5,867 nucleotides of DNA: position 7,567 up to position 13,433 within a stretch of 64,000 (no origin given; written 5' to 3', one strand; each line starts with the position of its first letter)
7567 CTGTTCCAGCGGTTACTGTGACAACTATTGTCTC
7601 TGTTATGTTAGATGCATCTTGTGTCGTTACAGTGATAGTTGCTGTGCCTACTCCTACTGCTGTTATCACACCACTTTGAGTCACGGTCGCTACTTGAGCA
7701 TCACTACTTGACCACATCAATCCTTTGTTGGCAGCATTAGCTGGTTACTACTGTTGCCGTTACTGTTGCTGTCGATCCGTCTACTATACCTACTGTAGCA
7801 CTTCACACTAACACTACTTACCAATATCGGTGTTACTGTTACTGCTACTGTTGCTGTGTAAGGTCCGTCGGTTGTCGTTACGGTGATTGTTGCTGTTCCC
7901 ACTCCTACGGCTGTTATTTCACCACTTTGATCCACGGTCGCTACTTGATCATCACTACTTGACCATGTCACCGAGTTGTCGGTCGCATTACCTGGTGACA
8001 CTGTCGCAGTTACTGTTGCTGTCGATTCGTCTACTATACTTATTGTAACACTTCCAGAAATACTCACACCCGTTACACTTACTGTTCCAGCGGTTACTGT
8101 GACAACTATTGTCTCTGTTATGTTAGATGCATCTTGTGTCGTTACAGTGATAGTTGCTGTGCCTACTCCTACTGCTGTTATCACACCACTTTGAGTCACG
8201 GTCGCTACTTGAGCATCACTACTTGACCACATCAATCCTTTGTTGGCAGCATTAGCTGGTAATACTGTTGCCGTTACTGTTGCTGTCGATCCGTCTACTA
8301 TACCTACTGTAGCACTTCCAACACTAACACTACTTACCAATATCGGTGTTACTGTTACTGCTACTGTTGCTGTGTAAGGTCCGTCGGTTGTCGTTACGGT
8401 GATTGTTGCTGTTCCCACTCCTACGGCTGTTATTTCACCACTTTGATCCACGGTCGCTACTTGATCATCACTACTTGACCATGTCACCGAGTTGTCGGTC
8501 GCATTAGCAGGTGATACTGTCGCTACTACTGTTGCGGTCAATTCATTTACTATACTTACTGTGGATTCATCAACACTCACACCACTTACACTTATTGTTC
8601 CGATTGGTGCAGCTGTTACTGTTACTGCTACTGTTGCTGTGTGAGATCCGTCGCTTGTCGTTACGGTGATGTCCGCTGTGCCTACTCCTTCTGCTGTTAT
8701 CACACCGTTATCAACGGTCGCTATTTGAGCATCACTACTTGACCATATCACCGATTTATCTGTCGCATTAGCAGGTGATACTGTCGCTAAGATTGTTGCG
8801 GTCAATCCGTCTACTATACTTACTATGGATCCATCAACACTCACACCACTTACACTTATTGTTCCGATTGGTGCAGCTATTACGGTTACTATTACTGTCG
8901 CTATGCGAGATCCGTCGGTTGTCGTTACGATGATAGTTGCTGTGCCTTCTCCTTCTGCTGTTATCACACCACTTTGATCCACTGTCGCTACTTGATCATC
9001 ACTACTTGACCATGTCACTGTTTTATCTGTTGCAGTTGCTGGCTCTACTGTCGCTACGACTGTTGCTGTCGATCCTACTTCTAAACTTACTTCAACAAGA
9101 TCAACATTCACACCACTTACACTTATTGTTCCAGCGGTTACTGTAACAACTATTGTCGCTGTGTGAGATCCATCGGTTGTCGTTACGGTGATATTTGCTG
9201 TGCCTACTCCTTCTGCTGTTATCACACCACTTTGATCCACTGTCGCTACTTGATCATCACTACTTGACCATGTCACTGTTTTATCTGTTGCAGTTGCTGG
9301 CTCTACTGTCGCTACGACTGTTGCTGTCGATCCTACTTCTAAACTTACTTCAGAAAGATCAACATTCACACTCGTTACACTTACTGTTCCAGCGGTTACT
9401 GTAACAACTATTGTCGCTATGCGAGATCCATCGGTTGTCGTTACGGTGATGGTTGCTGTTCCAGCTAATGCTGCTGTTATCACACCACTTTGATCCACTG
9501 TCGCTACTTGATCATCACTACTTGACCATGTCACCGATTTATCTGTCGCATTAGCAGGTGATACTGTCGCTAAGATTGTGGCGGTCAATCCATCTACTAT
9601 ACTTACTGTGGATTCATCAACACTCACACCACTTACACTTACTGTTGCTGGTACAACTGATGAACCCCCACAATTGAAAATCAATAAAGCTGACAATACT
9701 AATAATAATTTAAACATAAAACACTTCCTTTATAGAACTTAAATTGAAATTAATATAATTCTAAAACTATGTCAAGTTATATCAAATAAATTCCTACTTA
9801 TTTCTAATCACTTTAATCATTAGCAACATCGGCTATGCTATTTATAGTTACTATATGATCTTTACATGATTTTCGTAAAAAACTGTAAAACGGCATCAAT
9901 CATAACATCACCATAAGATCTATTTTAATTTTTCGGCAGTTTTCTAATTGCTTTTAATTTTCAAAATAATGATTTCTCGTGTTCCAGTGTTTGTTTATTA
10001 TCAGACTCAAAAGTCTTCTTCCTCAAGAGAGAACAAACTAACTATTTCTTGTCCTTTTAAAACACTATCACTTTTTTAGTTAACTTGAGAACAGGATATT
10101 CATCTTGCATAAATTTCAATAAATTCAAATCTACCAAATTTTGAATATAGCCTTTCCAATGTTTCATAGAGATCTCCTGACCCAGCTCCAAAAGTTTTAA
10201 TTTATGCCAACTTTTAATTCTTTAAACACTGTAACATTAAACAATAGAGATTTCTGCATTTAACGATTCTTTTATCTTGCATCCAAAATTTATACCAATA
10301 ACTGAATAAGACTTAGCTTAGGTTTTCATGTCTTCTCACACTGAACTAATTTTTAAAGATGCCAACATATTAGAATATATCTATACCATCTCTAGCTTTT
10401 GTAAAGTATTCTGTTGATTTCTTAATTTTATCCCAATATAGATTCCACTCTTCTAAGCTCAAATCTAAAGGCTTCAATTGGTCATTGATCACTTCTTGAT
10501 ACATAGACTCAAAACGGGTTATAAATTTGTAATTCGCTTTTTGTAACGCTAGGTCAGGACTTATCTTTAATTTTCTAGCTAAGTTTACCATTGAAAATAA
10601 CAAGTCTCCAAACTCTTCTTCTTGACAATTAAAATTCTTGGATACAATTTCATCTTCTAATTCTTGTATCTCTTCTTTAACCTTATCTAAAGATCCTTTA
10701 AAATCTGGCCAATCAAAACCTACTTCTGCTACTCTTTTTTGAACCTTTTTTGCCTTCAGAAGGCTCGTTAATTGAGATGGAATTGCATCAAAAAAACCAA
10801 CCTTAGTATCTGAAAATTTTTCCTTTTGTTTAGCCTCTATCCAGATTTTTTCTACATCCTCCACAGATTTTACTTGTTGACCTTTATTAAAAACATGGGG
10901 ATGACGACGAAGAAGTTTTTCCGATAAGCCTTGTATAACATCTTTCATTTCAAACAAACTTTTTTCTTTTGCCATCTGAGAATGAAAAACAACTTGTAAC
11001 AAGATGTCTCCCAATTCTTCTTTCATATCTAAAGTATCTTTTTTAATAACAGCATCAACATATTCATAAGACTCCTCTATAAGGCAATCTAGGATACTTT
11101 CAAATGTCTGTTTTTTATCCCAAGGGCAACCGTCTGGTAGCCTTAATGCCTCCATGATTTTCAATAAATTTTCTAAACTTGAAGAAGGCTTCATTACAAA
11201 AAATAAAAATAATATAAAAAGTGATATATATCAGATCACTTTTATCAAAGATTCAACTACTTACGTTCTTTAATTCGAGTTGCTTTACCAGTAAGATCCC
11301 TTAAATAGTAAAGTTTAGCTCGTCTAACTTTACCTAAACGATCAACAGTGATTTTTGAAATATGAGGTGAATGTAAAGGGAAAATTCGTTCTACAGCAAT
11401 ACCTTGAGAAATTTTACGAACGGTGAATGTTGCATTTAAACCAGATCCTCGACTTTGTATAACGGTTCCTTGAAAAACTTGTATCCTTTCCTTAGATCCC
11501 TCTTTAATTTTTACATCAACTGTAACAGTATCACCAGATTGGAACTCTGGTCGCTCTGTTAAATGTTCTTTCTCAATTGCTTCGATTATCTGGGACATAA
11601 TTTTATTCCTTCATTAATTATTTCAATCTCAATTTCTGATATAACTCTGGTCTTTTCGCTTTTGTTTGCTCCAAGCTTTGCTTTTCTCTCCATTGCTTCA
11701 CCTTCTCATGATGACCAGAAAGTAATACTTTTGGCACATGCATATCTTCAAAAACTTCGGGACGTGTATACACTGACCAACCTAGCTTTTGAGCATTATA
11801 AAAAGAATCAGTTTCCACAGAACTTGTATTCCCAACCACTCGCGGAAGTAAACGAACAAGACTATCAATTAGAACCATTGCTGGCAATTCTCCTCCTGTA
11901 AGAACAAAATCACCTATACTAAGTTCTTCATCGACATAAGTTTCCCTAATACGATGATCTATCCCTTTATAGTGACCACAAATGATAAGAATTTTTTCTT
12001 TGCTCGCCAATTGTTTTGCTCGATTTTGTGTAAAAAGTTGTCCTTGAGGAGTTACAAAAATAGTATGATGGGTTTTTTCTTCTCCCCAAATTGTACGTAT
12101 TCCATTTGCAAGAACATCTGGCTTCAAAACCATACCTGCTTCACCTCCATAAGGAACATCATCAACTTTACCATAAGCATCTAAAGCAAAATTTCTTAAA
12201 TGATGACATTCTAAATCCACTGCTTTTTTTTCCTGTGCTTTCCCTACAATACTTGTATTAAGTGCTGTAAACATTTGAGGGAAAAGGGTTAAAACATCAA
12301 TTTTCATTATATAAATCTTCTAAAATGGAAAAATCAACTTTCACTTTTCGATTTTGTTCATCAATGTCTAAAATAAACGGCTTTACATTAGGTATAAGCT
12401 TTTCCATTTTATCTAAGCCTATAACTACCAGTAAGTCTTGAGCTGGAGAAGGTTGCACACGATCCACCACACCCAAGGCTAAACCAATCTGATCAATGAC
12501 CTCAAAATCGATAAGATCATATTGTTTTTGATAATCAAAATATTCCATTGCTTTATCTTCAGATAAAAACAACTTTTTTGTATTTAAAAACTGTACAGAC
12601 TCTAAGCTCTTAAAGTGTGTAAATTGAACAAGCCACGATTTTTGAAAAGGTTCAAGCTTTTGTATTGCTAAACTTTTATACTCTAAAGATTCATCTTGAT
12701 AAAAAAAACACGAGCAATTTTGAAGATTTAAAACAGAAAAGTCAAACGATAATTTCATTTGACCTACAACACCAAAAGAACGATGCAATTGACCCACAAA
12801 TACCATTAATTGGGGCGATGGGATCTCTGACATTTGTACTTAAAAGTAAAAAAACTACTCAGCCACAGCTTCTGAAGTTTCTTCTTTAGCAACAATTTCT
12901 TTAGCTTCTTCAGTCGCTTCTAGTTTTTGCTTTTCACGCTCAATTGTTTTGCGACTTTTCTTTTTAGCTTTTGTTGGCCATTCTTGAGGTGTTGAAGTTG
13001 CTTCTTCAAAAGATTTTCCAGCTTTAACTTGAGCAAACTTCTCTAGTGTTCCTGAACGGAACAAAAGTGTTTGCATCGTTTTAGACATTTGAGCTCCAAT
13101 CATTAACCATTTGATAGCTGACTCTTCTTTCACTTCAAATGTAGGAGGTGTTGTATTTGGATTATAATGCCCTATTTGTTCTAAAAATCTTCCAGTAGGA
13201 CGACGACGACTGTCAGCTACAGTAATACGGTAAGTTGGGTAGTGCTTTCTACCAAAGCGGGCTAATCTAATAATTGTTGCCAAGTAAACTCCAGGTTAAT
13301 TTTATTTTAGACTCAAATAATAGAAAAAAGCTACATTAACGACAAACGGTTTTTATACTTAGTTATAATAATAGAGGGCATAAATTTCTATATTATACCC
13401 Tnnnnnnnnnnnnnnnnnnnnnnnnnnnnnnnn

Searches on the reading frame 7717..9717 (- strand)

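Call 47: search_protein_families(library=pfam, proteins=[window:7717-9717:-], max_evalue=0.0001)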
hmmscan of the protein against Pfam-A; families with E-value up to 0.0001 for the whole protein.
window:7717-9717:- (666 aa): 5 families
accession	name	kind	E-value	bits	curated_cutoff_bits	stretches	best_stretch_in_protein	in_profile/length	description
PF02368.24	Big_2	-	5.1e-84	276.7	22.8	7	114-191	2-79/79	Bacterial Ig-like domain (group 2)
PF21461.3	HL_N-beta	-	1e-18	67.3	27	1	328-367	19-57/57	Hyaluronate lyase, N-terminal beta-sheet domain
PF21764.3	Invasin_D4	-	7.1e-16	58.9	27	0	52-93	30-73/88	Invasin, domain 4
PF22359.2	Big-like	-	2.7e-14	53.6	27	0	147-195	2-48/48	Bacterial Ig-like domain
PF25354.1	Ig_NUP210_16th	-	1.7e-08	34.3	27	0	55-91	23-60/72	NUP210-like, Ig-like domain 16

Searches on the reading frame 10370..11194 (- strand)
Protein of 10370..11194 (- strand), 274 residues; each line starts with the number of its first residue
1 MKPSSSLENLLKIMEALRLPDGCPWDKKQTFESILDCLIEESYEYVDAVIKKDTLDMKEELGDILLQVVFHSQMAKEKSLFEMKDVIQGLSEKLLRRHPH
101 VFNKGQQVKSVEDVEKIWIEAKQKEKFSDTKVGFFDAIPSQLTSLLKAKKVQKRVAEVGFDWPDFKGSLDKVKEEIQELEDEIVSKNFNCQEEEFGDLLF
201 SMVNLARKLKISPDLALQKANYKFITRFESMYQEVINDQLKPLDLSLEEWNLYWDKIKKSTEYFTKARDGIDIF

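Call 46: search_protein_families(library=pfam, proteins=[window:10370-11194:-], max_evalue=0.0001)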
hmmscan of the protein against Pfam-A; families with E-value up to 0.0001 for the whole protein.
window:10370-11194:- (274 aa): 2 families
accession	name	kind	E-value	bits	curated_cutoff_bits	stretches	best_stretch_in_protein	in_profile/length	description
PF03819.22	MazG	-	4e-35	120.4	22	2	29-102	1-74/74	MazG nucleotide pyrophosphohydrolase domain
PF01503.22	PRA-PH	-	8.8e-06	26.5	21.3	0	30-66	24-62/86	Phosphoribosyl-ATP pyrophosphohydrolase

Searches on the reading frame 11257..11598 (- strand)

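Call 47: search_protein_families(library=pfam, proteins=[window:11257-11598:-], max_evalue=0.0001)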
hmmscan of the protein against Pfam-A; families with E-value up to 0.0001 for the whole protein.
window:11257-11598:- (113 aa): 1 family
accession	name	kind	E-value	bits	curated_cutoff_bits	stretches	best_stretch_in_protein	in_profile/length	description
PF01245.26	Ribosomal_L19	-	1.6e-48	163.7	22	1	4-112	2-111/111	Ribosomal protein L19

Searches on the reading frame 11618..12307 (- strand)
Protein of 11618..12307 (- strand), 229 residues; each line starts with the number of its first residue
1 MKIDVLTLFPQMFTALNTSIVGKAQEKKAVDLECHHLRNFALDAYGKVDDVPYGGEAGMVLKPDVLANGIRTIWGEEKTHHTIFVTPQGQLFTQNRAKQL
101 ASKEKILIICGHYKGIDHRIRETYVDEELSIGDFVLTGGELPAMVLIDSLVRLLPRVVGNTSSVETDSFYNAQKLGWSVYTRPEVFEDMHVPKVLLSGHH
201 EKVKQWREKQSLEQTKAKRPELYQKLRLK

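Call 46: search_protein_families(library=pfam, proteins=[window:11618-12307:-], max_evalue=0.0001)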
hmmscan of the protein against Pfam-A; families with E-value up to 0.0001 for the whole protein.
window:11618-12307:- (229 aa): 1 family
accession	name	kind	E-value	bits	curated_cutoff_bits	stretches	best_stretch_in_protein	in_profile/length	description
PF01746.26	tRNA_m1G_MT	-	1.4e-54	185.2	27.3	1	22-220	2-195/195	tRNA (Guanine-1)-methyltransferase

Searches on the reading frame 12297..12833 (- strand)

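Call 46: search_protein_families(library=pfam, proteins=[window:12297-12833:-], max_evalue=0.0001)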
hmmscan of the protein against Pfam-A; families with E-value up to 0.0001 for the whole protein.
window:12297-12833:- (178 aa): 2 families
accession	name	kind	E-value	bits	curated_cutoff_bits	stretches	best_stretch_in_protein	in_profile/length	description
PF24986.1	PRC_RimM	-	6.9e-12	45.3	27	1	106-167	3-64/69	RimM PRC barrel domain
PF01782.24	RimM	-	5.3e-05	23.8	23.5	0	13-93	2-83/84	RimM N-terminal domain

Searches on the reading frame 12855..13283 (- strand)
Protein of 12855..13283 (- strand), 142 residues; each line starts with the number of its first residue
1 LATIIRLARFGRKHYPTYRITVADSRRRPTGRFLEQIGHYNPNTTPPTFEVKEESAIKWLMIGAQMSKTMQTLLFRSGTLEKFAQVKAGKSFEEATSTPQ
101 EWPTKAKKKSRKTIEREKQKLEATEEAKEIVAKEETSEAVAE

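Call 46: search_protein_families(library=pfam, proteins=[window:12855-13283:-], max_evalue=0.0001)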
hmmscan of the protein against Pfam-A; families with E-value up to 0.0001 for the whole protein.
window:12855-13283:- (142 aa): 1 family
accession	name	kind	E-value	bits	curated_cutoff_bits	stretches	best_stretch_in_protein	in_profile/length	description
PF00886.24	Ribosomal_S16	-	3.8e-20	72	27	1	9-67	1-62/62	Ribosomal protein S16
